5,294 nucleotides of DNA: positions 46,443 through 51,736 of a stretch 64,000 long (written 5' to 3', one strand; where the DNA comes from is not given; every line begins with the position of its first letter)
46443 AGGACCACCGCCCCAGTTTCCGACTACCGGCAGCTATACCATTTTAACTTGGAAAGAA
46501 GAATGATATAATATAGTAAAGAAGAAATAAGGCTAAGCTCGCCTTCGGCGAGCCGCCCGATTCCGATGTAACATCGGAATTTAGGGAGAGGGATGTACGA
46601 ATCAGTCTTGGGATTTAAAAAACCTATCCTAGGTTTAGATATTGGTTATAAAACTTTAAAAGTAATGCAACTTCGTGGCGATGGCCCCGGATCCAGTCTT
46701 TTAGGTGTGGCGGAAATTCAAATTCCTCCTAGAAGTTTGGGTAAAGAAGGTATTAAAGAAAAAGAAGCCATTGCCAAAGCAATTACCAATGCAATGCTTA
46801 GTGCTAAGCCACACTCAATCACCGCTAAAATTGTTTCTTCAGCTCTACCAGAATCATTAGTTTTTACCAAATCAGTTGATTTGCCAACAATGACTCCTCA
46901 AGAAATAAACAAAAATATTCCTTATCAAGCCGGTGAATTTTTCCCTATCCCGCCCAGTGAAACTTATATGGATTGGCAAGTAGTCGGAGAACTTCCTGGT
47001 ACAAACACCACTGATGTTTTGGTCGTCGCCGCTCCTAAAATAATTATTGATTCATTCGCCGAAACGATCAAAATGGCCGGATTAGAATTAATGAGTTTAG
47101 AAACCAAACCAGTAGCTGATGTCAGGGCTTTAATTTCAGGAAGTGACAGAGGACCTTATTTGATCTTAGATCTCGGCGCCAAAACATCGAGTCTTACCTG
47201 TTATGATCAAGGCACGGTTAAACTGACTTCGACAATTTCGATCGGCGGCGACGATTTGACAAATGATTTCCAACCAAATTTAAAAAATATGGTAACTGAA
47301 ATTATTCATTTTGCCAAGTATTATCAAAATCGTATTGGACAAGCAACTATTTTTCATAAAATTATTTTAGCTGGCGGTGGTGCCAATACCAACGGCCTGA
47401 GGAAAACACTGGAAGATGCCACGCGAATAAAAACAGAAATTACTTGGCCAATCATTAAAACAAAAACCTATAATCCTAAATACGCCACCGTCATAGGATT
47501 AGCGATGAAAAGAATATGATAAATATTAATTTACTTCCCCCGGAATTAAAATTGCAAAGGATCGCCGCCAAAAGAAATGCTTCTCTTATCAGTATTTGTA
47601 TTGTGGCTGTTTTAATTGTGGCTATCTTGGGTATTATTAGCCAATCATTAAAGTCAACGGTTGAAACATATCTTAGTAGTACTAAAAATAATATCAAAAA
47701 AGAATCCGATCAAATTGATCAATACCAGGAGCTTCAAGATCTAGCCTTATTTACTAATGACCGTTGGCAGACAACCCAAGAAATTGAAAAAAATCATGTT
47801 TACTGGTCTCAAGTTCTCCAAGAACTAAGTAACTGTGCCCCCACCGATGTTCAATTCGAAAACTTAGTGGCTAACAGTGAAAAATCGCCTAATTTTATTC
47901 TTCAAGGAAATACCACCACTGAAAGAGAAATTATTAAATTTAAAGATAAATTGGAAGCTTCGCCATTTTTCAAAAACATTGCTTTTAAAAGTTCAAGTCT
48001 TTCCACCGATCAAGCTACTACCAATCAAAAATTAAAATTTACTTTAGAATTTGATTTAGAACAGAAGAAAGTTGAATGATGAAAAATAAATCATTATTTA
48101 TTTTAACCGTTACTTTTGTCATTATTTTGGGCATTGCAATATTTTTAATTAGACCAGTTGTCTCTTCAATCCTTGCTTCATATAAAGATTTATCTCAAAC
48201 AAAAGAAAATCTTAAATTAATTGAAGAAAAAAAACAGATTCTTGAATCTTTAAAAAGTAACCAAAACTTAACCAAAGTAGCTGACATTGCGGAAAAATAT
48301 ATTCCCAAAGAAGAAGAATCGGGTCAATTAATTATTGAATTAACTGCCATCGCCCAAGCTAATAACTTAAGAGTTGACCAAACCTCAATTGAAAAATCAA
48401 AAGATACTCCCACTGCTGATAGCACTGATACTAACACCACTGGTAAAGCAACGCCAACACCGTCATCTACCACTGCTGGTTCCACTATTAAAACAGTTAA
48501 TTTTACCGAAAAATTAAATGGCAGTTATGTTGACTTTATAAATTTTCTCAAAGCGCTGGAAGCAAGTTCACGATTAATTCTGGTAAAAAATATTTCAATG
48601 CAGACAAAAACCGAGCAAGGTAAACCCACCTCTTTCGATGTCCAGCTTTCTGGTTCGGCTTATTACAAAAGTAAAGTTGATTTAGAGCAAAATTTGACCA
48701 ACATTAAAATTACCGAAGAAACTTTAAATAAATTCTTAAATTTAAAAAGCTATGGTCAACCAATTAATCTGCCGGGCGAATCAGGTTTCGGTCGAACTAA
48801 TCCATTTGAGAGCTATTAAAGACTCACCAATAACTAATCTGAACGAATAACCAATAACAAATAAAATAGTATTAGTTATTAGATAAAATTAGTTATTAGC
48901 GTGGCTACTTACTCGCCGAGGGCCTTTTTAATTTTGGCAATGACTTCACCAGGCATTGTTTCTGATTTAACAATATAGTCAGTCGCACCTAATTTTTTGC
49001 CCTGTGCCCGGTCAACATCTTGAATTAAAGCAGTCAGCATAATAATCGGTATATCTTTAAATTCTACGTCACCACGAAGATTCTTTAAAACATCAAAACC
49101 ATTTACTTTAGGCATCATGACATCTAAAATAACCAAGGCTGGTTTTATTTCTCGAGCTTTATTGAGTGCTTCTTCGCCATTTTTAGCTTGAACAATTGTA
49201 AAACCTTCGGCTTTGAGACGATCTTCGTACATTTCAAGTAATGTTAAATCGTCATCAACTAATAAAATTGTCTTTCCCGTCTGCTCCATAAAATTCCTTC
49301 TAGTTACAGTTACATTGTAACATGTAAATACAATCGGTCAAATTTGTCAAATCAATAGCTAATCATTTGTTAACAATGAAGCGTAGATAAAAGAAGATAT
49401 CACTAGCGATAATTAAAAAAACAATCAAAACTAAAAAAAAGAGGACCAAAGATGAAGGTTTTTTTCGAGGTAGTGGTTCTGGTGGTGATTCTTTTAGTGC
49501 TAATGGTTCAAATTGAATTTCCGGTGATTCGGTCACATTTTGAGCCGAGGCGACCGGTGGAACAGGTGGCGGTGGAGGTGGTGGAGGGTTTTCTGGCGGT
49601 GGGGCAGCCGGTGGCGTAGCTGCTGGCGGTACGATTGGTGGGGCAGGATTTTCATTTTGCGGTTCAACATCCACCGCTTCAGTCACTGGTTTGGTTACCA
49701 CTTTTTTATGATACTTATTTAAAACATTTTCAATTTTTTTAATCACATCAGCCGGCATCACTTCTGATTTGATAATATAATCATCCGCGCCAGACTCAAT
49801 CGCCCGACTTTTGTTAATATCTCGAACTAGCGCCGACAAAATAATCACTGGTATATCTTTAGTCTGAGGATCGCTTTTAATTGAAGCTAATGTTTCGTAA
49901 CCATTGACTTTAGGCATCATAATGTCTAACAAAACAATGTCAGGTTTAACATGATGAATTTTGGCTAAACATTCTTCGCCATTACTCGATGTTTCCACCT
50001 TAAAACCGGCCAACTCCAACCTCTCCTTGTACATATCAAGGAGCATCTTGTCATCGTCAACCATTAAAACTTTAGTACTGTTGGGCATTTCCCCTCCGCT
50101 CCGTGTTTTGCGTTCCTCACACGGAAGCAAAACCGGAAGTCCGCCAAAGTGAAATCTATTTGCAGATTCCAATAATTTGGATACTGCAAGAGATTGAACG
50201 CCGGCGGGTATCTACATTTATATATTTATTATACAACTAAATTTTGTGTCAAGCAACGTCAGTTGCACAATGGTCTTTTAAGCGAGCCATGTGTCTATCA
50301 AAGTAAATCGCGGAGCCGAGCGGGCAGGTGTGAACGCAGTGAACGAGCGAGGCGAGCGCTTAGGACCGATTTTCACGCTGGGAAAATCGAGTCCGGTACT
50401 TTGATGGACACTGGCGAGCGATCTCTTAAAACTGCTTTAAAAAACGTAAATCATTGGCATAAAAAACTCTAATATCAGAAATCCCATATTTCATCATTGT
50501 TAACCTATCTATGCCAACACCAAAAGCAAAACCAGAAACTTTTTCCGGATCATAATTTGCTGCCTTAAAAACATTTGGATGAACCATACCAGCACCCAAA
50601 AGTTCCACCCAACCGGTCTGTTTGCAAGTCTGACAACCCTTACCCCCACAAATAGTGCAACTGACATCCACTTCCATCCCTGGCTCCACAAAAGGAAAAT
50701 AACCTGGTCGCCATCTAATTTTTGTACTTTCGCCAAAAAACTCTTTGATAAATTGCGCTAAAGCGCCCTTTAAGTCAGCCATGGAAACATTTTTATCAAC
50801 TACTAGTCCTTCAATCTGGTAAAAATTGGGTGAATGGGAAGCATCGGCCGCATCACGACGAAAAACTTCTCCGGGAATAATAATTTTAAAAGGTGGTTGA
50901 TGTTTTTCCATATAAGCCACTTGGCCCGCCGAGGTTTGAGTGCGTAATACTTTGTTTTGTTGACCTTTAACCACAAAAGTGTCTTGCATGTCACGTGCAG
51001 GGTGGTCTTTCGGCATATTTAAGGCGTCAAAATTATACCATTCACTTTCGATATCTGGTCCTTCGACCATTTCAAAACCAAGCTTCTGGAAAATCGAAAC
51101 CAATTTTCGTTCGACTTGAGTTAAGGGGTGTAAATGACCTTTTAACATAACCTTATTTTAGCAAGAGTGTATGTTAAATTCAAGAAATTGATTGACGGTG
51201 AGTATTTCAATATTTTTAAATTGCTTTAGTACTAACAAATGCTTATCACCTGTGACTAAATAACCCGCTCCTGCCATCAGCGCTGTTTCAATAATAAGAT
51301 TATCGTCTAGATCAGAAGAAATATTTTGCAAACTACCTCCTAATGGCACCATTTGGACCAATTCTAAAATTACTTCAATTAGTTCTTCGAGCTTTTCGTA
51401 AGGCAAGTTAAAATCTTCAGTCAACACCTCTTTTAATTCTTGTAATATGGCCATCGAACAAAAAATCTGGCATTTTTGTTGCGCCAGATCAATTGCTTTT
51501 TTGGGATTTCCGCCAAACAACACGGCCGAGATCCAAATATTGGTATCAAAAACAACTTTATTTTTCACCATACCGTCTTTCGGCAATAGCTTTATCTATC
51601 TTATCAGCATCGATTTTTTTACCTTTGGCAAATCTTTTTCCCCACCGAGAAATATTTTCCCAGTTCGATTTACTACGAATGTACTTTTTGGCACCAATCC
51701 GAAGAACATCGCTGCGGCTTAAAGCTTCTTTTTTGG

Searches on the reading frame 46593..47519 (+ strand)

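Call 7: search_protein_families(library=pfam, proteins=[window:46593-47519:+], max_evalue=0.001)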
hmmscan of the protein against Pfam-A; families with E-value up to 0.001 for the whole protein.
window:46593-47519:+ (308 aa): 3 families
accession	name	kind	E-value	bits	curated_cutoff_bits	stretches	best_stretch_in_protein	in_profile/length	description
PF11104.14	PilM_2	-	1.3e-22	80.7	27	2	14-227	1-220/340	Type IV pilus assembly protein PilM;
PF14450.12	FtsA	-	7.7e-11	42.9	31.8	1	191-302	2-127/127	Cell division protein FtsA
PF06723.19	MreB_Mbl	-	5e-05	22.7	27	0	255-284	275-304/327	MreB/Mbl protein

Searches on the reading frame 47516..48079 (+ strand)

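Call 7: search_protein_families(library=pfam, proteins=[window:47516-48079:+], max_evalue=0.001)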
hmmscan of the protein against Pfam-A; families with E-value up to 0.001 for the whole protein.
window:47516-48079:+ (187 aa): 1 family
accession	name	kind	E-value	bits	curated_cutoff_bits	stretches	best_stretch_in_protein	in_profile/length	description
PF05137.18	PilN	-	2.7e-10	40.6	22.8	1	99-180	1-77/78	Fimbrial assembly protein (PilN)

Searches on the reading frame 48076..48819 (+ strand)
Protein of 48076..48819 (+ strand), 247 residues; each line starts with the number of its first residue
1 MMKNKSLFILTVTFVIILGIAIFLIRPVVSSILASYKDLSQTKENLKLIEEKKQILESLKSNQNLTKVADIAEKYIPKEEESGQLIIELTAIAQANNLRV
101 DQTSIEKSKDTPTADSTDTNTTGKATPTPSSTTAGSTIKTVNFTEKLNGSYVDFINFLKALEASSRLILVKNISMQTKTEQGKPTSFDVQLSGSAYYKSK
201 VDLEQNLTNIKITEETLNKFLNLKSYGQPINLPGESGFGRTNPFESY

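Call 7: search_protein_families(library=pfam, proteins=[window:48076-48819:+], max_evalue=0.001)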
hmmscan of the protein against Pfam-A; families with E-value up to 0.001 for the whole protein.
window:48076-48819:+ (247 aa): 2 families
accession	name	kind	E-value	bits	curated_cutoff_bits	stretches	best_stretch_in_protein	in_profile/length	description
PF10741.14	T2SSM_b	-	8.6e-05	22.8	21.7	1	138-196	48-110/111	Type II secretion system (T2SS), protein M subtype b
PF04350.18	PilO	-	0.00013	22.6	22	0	146-185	92-130/145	Pilus assembly protein, PilO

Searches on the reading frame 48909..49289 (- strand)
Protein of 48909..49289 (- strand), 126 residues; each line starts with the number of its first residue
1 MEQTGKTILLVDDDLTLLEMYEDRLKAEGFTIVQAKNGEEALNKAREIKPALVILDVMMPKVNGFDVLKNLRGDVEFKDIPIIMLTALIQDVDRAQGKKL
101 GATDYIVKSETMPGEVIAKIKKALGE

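Call 38: search_protein_families(library=pfam, proteins=[window:48909-49289:-], max_evalue=0.001)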
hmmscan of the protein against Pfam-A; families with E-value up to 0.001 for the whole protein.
window:48909-49289:- (126 aa): 1 family
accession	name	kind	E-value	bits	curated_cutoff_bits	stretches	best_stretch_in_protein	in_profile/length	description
PF00072.30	Response_reg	-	9e-24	84.2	30.2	1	8-111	1-102/111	Response regulator receiver domain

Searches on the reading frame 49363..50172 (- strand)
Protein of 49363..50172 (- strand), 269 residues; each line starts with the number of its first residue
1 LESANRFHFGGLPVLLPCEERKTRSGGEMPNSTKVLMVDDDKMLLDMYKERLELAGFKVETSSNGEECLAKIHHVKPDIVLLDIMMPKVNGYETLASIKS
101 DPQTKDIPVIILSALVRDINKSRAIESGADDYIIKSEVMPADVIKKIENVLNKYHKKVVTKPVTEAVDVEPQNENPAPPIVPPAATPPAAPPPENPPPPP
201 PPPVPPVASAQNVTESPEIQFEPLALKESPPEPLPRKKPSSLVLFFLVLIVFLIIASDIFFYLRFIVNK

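Call 38: search_protein_families(library=pfam, proteins=[window:49363-50172:-], max_evalue=0.001)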
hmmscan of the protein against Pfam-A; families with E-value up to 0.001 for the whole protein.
window:49363-50172:- (269 aa): 1 family
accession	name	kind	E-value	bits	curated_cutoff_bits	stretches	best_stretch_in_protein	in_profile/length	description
PF00072.30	Response_reg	-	3.6e-24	85.5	30.2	1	35-137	1-101/111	Response regulator receiver domain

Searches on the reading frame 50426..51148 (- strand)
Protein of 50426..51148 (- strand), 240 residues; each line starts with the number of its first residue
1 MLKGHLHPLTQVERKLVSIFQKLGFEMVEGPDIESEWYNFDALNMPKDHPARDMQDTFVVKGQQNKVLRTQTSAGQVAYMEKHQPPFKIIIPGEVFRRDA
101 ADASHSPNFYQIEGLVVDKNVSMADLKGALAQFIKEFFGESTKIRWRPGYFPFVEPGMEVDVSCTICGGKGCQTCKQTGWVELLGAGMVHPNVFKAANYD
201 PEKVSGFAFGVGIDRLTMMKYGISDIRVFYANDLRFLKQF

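Call 38: search_protein_families(library=pfam, proteins=[window:50426-51148:-], max_evalue=0.001)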
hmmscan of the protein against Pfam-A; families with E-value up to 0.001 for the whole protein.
window:50426-51148:- (240 aa): 1 family
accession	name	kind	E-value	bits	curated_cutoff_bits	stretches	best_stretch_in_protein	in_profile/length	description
PF01409.25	tRNA-synt_2d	-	1.7e-100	336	19.8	1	3-240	13-246/246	tRNA synthetases class II core domain (F)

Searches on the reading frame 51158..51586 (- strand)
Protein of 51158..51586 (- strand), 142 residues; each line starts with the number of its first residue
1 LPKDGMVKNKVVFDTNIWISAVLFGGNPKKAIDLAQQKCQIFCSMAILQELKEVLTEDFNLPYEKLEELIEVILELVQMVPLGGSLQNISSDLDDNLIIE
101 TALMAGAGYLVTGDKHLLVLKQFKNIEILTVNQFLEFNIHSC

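Call 38: search_protein_families(library=pfam, proteins=[window:51158-51586:-], max_evalue=0.001)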
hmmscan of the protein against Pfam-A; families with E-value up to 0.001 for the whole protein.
window:51158-51586:- (142 aa): 2 families
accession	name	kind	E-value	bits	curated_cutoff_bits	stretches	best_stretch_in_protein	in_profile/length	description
PF13470.12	PIN_3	-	5.9e-17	63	27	1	10-116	1-115/115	PIN domain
PF01850.27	PIN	-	0.00042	21.4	23.6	0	11-117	1-114/120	PIN domain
